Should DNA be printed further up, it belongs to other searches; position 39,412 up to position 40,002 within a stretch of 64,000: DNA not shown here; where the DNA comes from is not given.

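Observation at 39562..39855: Unannotated-looking 97-aa ubiquitin-fold protein with an Ufm1-like C-terminus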

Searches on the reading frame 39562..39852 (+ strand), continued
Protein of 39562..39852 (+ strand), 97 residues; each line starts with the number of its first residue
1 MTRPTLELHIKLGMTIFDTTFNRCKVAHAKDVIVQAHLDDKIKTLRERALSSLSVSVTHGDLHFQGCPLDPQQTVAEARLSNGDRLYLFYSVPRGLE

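Call 29: search_solved_structures(query=A2, max_evalue=1, show_alignments=2)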
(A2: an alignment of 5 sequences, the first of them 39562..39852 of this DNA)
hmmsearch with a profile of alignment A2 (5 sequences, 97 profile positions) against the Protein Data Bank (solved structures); distinct sequences matched with E-value up to 1: 220 (the best 60 are shown).
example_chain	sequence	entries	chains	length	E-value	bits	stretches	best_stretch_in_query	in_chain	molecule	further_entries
8pql_E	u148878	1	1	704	6.6e-26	93.6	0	9-96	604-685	Polyubiquitin-C,Nucleotide exchange factor SIL1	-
8pql_U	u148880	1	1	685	8.6e-26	93.2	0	9-93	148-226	Ubiquitin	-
8q7r_U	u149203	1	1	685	1.7e-25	92.2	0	9-93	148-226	Ubiquitin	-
5b83_A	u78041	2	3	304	3.4e-11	46.4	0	9-93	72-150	tetra ubiquitin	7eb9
7yui_A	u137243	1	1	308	3.5e-11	46.4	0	9-93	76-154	Polyubiquitin-C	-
5h07_A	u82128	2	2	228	4.5e-08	36.4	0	13-94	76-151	Polyubiquitin-C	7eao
5vix_A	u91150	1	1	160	5.4e-06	29.8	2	9-90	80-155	Polyubiquitin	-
4ksl_D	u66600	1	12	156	6.5e-05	26.3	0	27-94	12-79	Polyubiquitin-C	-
6n5m_A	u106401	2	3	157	8.1e-05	26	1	8-90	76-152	Polyubiquitin-C | Ubiquitin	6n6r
2w9n_A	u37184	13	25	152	8.5e-05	25.9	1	8-90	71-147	UBIQUITIN | Polyubiquitin-C | Polyubiquitin-B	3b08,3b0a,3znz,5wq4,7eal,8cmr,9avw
2zvn_A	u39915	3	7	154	8.6e-05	25.9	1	9-90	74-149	UBC protein | Ubiquitin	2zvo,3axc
7tv4_C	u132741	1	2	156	9e-05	25.8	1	9-90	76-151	Polyubiquitin-C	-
4zqs_A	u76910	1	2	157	9e-05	25.8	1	9-90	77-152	ubiquitin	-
3u30_A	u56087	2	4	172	0.00013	25.3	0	13-90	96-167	linear di-ubiquitin | Di-Ubiquitin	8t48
3wxe_B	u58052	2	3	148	0.00014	25.2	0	28-94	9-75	Ubiquitin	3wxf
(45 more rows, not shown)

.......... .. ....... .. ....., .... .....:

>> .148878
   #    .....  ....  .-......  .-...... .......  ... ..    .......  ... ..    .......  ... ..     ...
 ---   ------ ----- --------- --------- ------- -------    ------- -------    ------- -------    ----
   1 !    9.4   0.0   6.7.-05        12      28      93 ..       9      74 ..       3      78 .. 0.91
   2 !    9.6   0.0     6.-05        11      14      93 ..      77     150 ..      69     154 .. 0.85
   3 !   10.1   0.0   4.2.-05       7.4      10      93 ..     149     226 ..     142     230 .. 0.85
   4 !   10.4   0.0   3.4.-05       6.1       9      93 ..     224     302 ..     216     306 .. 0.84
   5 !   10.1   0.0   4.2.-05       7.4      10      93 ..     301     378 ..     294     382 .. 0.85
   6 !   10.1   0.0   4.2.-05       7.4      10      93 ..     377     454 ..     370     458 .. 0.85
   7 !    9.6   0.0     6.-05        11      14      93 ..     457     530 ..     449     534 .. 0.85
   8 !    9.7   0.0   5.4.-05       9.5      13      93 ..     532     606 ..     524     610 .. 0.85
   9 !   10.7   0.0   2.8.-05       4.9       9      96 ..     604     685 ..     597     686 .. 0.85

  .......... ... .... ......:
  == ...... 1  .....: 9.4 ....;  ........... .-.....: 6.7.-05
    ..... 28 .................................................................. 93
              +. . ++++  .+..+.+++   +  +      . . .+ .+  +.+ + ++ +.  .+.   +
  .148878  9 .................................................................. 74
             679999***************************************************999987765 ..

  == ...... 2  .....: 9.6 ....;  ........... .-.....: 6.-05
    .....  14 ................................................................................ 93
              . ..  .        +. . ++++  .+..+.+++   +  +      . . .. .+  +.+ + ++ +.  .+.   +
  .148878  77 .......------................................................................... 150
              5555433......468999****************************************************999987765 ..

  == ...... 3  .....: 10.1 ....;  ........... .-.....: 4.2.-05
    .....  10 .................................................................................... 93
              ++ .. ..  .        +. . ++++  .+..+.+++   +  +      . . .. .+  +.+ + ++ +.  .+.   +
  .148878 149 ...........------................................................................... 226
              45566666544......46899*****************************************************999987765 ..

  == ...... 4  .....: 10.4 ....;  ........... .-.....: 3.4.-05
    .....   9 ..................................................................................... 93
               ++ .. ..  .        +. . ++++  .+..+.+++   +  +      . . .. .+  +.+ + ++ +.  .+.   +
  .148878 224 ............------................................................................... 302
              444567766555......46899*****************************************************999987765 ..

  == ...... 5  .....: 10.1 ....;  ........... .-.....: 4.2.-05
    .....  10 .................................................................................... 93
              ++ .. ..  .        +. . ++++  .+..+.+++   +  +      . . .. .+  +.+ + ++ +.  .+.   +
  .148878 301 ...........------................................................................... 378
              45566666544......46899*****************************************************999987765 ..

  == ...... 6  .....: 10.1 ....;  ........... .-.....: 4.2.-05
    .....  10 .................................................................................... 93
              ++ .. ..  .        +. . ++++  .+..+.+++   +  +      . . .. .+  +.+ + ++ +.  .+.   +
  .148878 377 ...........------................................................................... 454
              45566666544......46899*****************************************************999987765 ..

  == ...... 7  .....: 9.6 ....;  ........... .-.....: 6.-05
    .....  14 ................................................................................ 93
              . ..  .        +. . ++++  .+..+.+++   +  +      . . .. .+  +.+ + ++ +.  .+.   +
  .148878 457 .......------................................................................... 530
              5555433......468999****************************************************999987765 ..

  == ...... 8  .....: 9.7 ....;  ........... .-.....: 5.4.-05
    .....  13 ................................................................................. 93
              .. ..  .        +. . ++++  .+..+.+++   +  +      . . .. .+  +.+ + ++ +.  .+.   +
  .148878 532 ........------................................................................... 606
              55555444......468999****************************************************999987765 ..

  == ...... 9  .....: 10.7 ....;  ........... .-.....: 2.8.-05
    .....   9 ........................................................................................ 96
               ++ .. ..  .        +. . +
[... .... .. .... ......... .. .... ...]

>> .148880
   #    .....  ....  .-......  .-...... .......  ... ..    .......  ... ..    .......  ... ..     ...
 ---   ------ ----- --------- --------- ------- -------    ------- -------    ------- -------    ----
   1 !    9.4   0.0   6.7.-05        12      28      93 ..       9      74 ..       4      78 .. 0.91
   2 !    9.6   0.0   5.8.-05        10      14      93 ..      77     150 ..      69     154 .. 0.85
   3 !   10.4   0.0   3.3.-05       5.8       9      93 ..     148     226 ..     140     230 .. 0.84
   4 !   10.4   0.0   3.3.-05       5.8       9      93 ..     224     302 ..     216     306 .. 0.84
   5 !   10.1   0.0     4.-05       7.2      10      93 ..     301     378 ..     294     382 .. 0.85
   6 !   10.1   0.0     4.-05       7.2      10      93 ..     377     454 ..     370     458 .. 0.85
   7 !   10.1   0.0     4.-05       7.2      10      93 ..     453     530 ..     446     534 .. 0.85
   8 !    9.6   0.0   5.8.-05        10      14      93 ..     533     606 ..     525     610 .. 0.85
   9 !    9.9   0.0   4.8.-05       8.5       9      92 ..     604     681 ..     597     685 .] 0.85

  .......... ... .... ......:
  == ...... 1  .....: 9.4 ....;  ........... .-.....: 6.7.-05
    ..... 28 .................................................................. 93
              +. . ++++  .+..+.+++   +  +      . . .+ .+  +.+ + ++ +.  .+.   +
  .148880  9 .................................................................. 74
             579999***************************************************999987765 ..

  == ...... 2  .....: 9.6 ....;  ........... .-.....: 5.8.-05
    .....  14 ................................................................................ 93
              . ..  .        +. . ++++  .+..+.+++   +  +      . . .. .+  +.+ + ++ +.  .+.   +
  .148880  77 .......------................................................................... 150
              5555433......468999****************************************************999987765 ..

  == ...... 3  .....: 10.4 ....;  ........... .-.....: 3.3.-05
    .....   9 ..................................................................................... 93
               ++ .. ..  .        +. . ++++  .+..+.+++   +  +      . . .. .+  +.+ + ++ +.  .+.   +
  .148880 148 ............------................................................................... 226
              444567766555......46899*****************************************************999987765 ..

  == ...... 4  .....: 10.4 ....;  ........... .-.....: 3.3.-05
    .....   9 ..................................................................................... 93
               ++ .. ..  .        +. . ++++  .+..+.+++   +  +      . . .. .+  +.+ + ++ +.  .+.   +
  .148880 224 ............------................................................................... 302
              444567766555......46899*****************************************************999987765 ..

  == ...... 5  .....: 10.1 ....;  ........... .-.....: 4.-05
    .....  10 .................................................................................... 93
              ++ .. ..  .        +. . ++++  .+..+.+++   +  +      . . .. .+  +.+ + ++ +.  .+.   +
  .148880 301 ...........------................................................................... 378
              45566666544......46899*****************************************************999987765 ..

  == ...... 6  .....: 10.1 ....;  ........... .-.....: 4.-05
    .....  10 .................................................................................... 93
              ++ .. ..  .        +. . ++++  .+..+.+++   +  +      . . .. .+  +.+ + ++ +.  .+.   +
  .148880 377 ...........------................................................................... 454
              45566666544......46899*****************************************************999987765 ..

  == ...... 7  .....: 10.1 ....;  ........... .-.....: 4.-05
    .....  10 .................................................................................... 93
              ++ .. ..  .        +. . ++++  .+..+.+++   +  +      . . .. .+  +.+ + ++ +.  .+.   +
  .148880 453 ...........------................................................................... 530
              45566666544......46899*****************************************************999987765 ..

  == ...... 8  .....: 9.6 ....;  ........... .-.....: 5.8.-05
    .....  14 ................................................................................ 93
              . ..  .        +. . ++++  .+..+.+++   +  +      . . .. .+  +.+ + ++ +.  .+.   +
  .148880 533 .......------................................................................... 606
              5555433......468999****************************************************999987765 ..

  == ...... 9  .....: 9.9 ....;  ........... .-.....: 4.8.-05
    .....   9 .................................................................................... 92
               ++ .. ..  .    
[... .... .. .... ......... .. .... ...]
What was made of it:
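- On Ubiquitin family (PF00240, beta-grasp clan): A PDB profile search is topped by ubiquitin chains (call 29).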

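Call 35: find_encoding_contigs(protein=P0002, flank=3000, max_places=2)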
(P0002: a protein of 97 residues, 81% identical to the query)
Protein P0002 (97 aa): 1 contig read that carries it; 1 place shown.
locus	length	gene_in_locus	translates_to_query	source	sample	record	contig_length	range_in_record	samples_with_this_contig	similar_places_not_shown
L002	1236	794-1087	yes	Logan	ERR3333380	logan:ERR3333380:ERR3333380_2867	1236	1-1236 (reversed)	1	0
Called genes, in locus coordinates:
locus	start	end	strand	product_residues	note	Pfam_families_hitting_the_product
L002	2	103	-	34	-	?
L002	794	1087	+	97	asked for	PF00240:ubiquitin (weak)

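Call 36: find_encoding_contigs(protein=P0003, flank=3000, max_places=2)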
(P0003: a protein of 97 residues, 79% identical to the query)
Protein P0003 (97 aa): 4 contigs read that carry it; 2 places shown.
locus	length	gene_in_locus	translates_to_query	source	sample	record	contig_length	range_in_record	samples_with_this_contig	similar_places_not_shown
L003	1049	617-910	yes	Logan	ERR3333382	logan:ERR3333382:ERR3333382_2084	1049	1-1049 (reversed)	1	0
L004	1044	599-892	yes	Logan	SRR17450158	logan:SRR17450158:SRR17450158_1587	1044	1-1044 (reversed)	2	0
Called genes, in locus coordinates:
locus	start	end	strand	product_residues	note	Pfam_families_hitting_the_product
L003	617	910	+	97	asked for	-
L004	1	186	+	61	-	?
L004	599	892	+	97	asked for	-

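Call 39: find_homologous_proteins(query=A2, max_evalue=0.001)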
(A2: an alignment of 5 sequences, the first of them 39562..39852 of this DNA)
Query A2 (5 sequences) (97 aa, profile of the alignment): 4 proteins with E <= 0.001 among 280 candidates.
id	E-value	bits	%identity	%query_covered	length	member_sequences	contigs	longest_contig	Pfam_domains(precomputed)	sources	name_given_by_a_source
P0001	1.2e-54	200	99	100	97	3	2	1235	-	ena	-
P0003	1.8e-54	200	79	100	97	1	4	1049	-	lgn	-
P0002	4.0e-54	199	81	100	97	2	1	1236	PF00240.30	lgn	-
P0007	1.8e-47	177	61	97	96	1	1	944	-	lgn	-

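Call 43: fold_search(model_id=the predicted structure, library=pdb)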
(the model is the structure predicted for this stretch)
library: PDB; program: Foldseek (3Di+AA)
matches with E <= 10: 446; with E <= 0.001: 0
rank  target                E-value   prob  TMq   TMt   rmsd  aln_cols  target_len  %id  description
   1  5xbj                  8.6e-02  0.28  0.23  0.07  14.6        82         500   10  The structure of the flagellar hook junction protein HAP1 (FlgK) from Campylobacter jejuni (released 2017-12-06)
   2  7b6d_E                1.3e-01  0.87  0.39  0.29  10.3        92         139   11  Drosophila melanogaster TRAPPCore (C1, C2, C2L, C3a/b, C4, C5, C6 subunits) (released 2021-06-09)
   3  4y7m_C                2.8e-01  0.33  0.32  0.16  13.1       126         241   11  T6SS protein TssM C-terminal domain (835-1129) from EAEC (released 2015-08-05)
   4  6ixh_P                3.0e-01  0.30  0.31  0.09  12.9       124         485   10  Type VI secretion system membrane core complex (released 2019-01-23)
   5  8hku_L45A             3.2e-01  0.38  0.32  0.31   7.9       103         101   13  Cryo-EM Structures and Translocation Mechanism of Crenarchaeota Ribosome (released 2023-08-16)
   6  1h3q                  4.2e-01  0.63  0.39  0.29  10.7        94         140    8  Crystal structure of SEDL at 2.4 Angstroms resolution (released 2002-10-15)
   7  4y7l_A                4.2e-01  0.16  0.29  0.15  12.6       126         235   12  T6SS protein TssM C-terminal domain (869-1107) from EAEC (released 2015-08-05)
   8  2y8f_A                4.4e-01  0.54  0.38  0.31  10.2       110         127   10  Structure of the Ran-binding domain from human RanBP3 (wild type) (released 2011-02-16)
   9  4y7l_B                4.6e-01  0.23  0.31  0.16  13.1       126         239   11  T6SS protein TssM C-terminal domain (869-1107) from EAEC (released 2015-08-05)
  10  3oan                  4.9e-01  0.38  0.36  0.32   9.4       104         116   15  Crystal structure of the Ran Binding Domain From The Nuclear Complex Component Nup2 From Ashbya Gossypii (released 2010-08-18)
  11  6ixh_U                4.9e-01  0.16  0.29  0.08  13.4       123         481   11  Type VI secretion system membrane core complex (released 2019-01-23)
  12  4har_D                4.9e-01  0.10  0.22  0.21  11.3       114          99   15  Crystal Structure of Rubella virus capsid protein (residues 127-277) (released 2013-12-11)
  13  2y8f_D                5.2e-01  0.44  0.38  0.30   9.4       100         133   11  Structure of the Ran-binding domain from human RanBP3 (wild type) (released 2011-02-16)
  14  4y7m_D                5.2e-01  0.20  0.31  0.17  11.2       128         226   11  T6SS protein TssM C-terminal domain (835-1129) from EAEC (released 2015-08-05)
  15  7mnw_B                5.5e-01  0.38  0.34  0.26   8.5       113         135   12  Crystal Structure of Nup358/RanBP2 Ran-binding domain 1 in complex with Ran-GPPNHP (released 2022-06-15)
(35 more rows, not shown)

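Call 45: predict_structure(alignment_id=A2)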
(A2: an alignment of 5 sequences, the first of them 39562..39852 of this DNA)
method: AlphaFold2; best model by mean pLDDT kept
length: 97 residues; sequences in the alignment: 5
mean_pLDDT: 60.6   pTM: 0.39
mean pLDDT of the five models: 60.6, 60.4, 51.7, 47.6, 46.9
residues with pLDDT >= 90: 0; 70-90: 12; 50-70: 77; < 50: 8
segments of 3 or more residues with pLDDT < 50: 82-84
pLDDT, mean of each block of 10 residues (from residue 1): 60 61 59 69 71 57 61 57 54 54
secondary structure, 60 per line:
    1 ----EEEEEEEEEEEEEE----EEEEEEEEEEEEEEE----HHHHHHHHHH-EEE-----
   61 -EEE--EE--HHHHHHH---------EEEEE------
elements in order: E5-18 E23-37 H42-51 E53-55 E62-64 H71-77 E87-91
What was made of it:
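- On Ubiquitin family (PF00240, beta-grasp clan): The second AlphaFold model has the right order of elements (E5-18, E23-37, H42-51, E53-55/62-64, H71-77, E87-91), but pLDDT is 60.6 and pTM 0.39 (call 45).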

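Call 47: fold_search(model_id=the predicted structure, library=pdb)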
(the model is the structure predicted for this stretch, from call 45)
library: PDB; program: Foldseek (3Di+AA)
matches with E <= 10: 252; with E <= 0.001: 0
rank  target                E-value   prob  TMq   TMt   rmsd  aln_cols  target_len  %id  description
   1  7ane_av               1.5e-01  0.57  0.35  0.24  15.0        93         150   20  Leishmania Major mitochondrial ribosome (released 2021-06-23)
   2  2kd0_MODEL_1_A        9.8e-01  0.10  0.22  0.25  14.4        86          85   19  NMR solution structure of O64736 protein from Arabidopsis thaliana. Northeast Structural Genomics Consortium M (released 2009-02-10)
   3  8c07_I                1.1e+00  0.13  0.24  0.30  13.3        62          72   18  Structure of HECT E3 UBR5 forming K48 linked Ubiquitin chains (released 2023-08-23)
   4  3dbr_J                1.7e+00  0.13  0.26  0.32  15.4        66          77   20  Structural Dissection of a Gating Mechanism Preventing Misactivation of Ubiquitin by NEDD8's E1 (APPBP1-UBA3Arg190Gln- (released 2008-08-12)
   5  1u4a_MODEL_1_A        1.7e+00  0.11  0.25  0.30  15.6        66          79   17  Solution structure of human SUMO-3 C47S (released 2005-03-08)
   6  6oq1_A                1.7e+00  0.10  0.23  0.29  14.2        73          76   15  Crystal Structure of Branched K11/K48-Linked Tri-Ubiquitin (released 2019-10-23)
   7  3k8r_A                1.7e+00  0.07  0.21  0.23  12.5        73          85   11  Crystal structure of protein of unknown function (YP_427503.1) from Rhodospirillum rubrum ATCC 11170 at 2.75 A resolut (released 2009-10-27)
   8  2rsu_MODEL_1_A        1.8e+00  0.12  0.26  0.32  15.5        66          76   17  Alternative structure of Ubiquitin (released 2013-03-27)
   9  2mur_MODEL_1_B        1.8e+00  0.08  0.22  0.27  14.5        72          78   17  Solution Structure of the Human FAAP20 UBZ-Ubiquitin Complex (released 2014-12-03)
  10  9m8w_MODEL_1_A        1.8e+00  0.07  0.23  0.27  15.1        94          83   19  NMR structure of ProteinMPNN-desighed ubiquitin variant R4 at pH 3 with 8 M urea (released 2026-02-11)
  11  5yca_A                1.8e+00  0.07  0.22  0.11  14.5        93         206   14  Crystal structure of inner membrane protein Bqt4 in complex with LEM2 (released 2018-11-14)
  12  2io0_B                1.9e+00  0.06  0.19  0.22  14.8        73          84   14  Crystal structure of human Senp2 in complex with preSUMO-2 (released 2006-11-14)
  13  3dqv_B                2.0e+00  0.12  0.26  0.32  15.3        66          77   20  Structural Insights into NEDD8 Activation of Cullin-RING Ligases: Conformational Control of Conjugation (released 2008-09-30)
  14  6uyx_A                2.0e+00  0.06  0.20  0.24  14.4        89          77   11  Crystal structure of K37-acetylated SUMO1 in complex with phosphorylated DAXX (released 2019-11-27)
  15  9dqb_G                2.0e+00  0.05  0.19  0.23  14.7        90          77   12  Cryo-EM structure of a double-loaded SUMO E1-E2-SUMO1 complex. (released 2025-10-01)
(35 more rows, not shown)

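Call 65: find_related_loci(query=A2, collection=metagenome_contigs, flank=5000)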
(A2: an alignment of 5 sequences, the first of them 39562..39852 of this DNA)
Query A2 (97 aa) in metagenome_contigs; peptide patterns used: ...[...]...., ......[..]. (x = any residue, [..] = any of these).
172 stretches matched a pattern, but none encodes a relative of the query by tblastn (E <= 1e-3).
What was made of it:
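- No further relatives appeared in the 5.8-billion-cluster search with the profile (call 39) or in JGI metagenome contigs (call 65).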
